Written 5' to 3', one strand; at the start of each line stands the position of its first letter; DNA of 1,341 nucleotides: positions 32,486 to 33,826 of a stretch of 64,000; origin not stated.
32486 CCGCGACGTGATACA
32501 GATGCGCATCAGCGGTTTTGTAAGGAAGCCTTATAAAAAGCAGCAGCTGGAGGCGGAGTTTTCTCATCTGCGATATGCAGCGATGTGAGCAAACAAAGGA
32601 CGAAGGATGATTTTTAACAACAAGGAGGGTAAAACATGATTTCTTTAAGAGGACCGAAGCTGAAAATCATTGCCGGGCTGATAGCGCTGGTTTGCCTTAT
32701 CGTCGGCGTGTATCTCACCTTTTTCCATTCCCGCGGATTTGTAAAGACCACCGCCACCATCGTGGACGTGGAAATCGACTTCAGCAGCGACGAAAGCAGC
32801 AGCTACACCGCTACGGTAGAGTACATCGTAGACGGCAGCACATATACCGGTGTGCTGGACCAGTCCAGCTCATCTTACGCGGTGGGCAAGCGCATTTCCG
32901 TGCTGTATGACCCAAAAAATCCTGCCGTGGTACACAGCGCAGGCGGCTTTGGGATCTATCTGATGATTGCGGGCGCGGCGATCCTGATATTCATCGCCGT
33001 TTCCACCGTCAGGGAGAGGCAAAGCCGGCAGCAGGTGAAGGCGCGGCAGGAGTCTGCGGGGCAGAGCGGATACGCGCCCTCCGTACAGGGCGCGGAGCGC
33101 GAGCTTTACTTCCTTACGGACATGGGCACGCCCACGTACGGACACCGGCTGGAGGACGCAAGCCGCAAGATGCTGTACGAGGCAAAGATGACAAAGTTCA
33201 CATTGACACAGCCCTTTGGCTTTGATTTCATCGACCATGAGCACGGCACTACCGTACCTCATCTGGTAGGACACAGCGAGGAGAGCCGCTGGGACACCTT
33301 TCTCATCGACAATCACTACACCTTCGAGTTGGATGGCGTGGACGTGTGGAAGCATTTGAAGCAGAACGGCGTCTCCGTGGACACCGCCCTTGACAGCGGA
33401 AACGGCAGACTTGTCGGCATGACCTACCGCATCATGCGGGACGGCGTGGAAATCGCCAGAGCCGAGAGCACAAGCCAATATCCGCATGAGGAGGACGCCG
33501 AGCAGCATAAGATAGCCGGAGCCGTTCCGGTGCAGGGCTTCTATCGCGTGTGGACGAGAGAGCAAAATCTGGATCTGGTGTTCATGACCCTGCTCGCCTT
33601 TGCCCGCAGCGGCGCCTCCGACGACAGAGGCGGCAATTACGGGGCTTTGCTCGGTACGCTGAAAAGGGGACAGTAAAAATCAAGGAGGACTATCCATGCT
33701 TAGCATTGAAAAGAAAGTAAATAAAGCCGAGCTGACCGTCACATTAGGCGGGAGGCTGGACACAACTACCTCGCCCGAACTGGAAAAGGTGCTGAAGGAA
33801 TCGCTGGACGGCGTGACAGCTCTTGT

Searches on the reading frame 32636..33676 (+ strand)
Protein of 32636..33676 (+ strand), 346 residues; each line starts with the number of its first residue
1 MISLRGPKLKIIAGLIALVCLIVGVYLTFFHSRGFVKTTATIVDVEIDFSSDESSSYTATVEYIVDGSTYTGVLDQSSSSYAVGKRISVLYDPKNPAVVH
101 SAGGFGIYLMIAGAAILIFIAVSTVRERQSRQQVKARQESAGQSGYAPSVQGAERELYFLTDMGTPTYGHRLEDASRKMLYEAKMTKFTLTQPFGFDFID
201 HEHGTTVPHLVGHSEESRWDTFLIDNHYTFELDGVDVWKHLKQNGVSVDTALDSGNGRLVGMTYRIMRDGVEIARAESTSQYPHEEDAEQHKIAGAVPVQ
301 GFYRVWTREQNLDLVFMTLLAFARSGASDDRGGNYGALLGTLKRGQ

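Call 5: search_protein_families(library=pfam, proteins=[window:32636-33676:+], max_evalue=0.01)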
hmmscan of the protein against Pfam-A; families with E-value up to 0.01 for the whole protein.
window:32636-33676:+ (346 aa): 1 family
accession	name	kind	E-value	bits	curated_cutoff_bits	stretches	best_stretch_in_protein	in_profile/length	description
PF12158.14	DUF3592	-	3.4e-11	44.1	25.3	1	38-99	1-77/84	Domain of unknown function (DUF3592)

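Call 10: search_protein_families(library=ncbifam, proteins=[window:32636-33676:+], max_evalue=0.1)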
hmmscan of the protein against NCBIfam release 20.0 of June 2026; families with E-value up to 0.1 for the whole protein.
window:32636-33676:+ (346 aa): 2 families
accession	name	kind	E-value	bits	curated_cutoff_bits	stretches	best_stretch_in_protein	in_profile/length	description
NF050032.1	Rv1733c_fam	subfamily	0.0091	15.9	80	1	37-125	59-151/180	Rv1733c family protein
TIGR00949.1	2A76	subfamily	0.051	13.3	183.95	1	108-144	56-92/185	homoserine/threonine efflux transporter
